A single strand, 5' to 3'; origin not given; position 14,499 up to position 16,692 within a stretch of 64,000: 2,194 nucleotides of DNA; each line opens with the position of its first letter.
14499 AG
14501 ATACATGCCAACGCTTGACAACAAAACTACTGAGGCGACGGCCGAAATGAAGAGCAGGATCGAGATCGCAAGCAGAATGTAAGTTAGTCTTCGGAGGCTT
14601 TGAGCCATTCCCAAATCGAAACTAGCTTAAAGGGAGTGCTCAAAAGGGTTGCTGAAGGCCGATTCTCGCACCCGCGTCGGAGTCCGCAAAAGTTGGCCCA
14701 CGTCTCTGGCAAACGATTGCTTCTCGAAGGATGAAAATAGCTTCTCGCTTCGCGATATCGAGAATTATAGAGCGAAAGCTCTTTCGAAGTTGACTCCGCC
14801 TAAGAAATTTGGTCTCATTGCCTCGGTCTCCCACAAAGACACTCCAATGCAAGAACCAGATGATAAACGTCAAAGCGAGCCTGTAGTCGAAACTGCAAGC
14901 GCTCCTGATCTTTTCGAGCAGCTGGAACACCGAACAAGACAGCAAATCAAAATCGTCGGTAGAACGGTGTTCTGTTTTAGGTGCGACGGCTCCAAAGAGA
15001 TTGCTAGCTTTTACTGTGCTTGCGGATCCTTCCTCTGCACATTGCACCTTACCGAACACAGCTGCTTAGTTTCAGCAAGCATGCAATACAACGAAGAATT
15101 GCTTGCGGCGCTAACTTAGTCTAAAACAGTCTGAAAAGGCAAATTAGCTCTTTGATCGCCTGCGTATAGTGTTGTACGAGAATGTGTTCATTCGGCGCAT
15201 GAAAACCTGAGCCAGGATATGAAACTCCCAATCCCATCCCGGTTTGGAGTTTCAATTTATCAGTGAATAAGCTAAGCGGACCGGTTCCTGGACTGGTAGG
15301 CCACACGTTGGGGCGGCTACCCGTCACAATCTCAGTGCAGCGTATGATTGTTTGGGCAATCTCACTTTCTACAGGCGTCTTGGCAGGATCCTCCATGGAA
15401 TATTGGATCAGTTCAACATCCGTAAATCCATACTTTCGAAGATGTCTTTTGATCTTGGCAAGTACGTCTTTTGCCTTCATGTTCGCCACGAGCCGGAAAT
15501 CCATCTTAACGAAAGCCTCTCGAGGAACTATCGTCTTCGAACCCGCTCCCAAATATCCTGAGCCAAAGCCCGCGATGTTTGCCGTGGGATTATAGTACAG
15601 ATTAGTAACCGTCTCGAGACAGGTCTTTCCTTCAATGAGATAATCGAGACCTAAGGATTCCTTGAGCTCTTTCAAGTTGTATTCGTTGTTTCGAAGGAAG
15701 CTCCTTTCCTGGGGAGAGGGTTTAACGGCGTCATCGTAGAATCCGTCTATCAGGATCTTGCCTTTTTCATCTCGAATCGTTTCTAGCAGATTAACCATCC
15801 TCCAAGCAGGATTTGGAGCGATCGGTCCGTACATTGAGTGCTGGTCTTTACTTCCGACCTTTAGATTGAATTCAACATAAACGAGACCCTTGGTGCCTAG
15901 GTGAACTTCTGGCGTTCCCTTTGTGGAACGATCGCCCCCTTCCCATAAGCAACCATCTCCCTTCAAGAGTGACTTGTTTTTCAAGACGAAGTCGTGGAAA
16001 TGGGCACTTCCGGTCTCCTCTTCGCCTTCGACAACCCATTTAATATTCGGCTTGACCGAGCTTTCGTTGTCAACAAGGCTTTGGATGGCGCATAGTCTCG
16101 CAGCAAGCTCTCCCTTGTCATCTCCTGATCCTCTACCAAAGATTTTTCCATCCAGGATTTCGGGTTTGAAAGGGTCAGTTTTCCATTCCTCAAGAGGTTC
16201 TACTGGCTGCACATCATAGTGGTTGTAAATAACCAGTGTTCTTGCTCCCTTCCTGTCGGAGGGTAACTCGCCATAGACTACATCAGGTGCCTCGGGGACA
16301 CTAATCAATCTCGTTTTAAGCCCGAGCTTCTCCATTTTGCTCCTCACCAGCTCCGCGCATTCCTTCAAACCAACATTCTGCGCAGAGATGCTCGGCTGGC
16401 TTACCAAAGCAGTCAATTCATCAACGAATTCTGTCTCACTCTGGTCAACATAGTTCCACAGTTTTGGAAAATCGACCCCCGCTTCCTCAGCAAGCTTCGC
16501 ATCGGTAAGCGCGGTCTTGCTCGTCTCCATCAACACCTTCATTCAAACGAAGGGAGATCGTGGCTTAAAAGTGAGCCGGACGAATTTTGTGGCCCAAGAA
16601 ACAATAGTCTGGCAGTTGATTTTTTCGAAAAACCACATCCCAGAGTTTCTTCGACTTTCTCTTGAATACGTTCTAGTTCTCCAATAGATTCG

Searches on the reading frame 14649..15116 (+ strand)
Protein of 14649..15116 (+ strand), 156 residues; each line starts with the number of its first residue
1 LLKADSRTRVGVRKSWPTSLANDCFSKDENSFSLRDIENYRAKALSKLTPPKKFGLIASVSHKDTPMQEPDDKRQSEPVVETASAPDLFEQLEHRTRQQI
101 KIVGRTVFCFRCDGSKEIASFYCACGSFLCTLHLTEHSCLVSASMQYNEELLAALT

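Call 3: search_protein_families(library=pfam, proteins=[window:14649-15116:+], max_evalue=1)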
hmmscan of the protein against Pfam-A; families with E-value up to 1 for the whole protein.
window:14649-15116:+ (156 aa): 0 families

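Call 4: search_protein_families(library=ncbifam, proteins=[window:14649-15116:+], max_evalue=1)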
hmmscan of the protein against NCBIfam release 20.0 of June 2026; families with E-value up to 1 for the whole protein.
window:14649-15116:+ (156 aa): 0 families

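Call 29: find_homologous_proteins(query=window:14649-15116:+, max_evalue=0.01)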
Query window:14649-15116:+ (156 aa): 41 proteins with E <= 0.01 among 89 candidates.
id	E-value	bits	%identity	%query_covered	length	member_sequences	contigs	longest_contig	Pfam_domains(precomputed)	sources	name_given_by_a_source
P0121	1.6e-40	156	77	58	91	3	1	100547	-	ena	-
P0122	7.7e-38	147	74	57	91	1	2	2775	-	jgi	jgi:hypothetical protein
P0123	3.1e-37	146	75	58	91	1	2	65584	-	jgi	jgi:hypothetical protein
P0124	3.8e-36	142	62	76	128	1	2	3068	-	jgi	jgi:hypothetical protein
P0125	3.7e-35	139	70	56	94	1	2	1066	-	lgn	-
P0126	1.1e-34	137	72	57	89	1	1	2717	-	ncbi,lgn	-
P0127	1.4e-34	137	61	76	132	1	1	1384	-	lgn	-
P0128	3.0e-34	136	76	51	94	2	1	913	-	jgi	jgi:hypothetical protein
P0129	6.4e-34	135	67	60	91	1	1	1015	-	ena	-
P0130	7.4e-34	135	65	56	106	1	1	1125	-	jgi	jgi:hypothetical protein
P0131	1.5e-32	130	74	49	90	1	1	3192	-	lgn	-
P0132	1.8e-32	130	81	45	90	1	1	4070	-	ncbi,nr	ncbi:MAG TPA: hypothetical protein VJN71_08385 [Nitrososphaerales archaeon]|nr:hypothetical protein 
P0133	2.6e-32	130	83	44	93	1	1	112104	-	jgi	jgi:hypothetical protein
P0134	5.7e-32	128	80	45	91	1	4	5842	-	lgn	-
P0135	6.9e-32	128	63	57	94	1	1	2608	-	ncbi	-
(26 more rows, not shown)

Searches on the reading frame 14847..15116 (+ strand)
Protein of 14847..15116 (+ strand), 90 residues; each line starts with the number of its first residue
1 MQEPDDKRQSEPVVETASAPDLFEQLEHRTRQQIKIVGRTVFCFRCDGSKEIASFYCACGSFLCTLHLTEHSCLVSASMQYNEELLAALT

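Call 34: search_solved_structures(query=A2, max_evalue=10, show_alignments=3)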
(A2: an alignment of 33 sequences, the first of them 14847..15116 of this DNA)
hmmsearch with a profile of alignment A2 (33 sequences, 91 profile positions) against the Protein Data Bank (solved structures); distinct sequences matched with E-value up to 10: 11.
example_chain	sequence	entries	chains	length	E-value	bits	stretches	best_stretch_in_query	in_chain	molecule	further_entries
1wfl_A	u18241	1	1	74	0.027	17.8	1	44-74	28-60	Zinc finger protein 216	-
1wg2_A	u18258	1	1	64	0.056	16.8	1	44-74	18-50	zinc finger (AN1-like) family protein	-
7qxw_v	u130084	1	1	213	0.089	16.1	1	44-74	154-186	AN1-type zinc finger protein 5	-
9bui_z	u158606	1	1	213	0.09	16.1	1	44-74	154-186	AN1-type zinc finger protein 5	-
5vbn_B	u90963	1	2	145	0.11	15.9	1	40-69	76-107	DNA polymerase epsilon catalytic subunit A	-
1wff_A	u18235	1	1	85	0.22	14.8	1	43-75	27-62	RIKEN cDNA 2810002D23 protein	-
2d81_A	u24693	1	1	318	0.39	14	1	58-79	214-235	PHB depolymerase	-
2d80_A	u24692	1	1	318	0.39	14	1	58-79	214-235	PHB depolymerase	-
1wfp_A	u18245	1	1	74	0.5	13.7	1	43-74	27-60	zinc finger (AN1-like) family protein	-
1x4w_A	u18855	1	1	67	0.6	13.5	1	44-75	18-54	Hypothetical protein FLJ13222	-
5o9z_N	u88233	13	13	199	4.2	10.8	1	6-60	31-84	Zinc finger matrin-type protein 2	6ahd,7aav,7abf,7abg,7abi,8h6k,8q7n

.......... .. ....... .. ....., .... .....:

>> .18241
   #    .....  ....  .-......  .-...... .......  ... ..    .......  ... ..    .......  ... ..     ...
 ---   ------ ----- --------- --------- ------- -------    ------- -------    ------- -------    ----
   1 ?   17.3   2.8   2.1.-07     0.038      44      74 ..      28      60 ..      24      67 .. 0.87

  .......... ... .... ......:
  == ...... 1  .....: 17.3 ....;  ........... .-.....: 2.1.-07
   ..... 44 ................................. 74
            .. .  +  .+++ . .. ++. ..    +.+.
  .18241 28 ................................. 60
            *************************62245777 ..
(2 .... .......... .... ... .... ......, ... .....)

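Call 35: search_protein_families(library=pfam, alignment_id=A2, max_evalue=10)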
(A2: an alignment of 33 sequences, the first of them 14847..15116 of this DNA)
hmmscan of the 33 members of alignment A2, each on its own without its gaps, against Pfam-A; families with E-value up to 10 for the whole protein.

A. member 1, window:14847-15116:+ (90 aa): 0 families

B. families by the number of members that match (of 33 scanned): 4 families
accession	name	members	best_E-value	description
PF25809.1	STEEP1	3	0.11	STEEP1 domain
PF18242.7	LupA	1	0.075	Legionella ubiquitin-specific protease A domain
PF23376.1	Fn3_VIN3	1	0.093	VIN3-like, fibronectin type-III domain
PF00113.28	Enolase_C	1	0.25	Enolase, C-terminal TIM barrel domain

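Call 42: predict_structure(alignment_id=A2)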
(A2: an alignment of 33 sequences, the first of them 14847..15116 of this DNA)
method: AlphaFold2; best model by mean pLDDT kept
length: 90 residues; sequences in the alignment: 33
mean_pLDDT: 63.3   pTM: 0.40
mean pLDDT of the five models: 63.3, 50.5, 47.4, 44.3, 43.6
residues with pLDDT >= 90: 1; 70-90: 39; 50-70: 30; < 50: 20
segments of 3 or more residues with pLDDT < 50: 1-3, 5-20
pLDDT, mean of each block of 10 residues (from residue 1): 42 39 53 81 76 78 79 57 64
secondary structure, 60 per line:
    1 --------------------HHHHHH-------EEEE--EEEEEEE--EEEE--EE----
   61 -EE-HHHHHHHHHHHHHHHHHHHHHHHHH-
elements in order: H21-26 E34-37 E40-46 E49-52 H65-89

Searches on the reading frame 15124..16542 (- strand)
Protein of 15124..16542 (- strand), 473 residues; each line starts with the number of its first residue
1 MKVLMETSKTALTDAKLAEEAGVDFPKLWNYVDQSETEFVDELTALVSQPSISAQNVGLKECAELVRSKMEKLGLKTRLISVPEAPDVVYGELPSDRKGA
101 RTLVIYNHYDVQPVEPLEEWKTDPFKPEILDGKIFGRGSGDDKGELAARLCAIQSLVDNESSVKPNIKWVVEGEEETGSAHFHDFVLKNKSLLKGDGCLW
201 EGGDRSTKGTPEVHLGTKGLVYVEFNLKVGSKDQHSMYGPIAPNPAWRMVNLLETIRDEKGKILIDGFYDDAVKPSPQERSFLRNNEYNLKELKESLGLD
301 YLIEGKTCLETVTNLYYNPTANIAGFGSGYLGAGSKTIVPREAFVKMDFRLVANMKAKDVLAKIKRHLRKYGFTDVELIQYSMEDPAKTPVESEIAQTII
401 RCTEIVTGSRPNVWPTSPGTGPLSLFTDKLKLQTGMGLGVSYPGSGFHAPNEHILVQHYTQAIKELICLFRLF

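Call 47: search_protein_families(library=pfam, proteins=[window:15124-16542:-], max_evalue=0.01)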
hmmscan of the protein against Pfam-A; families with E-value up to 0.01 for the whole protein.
window:15124-16542:- (473 aa): 2 families
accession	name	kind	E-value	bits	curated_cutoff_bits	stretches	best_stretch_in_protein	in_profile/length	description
PF01546.33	Peptidase_M20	-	1.3e-26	94.2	24.6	1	105-466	2-200/206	Peptidase family M20/M25/M40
PF07687.19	M20_dimer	-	1.2e-13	51.3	21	1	223-371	7-102/107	Peptidase dimerisation domain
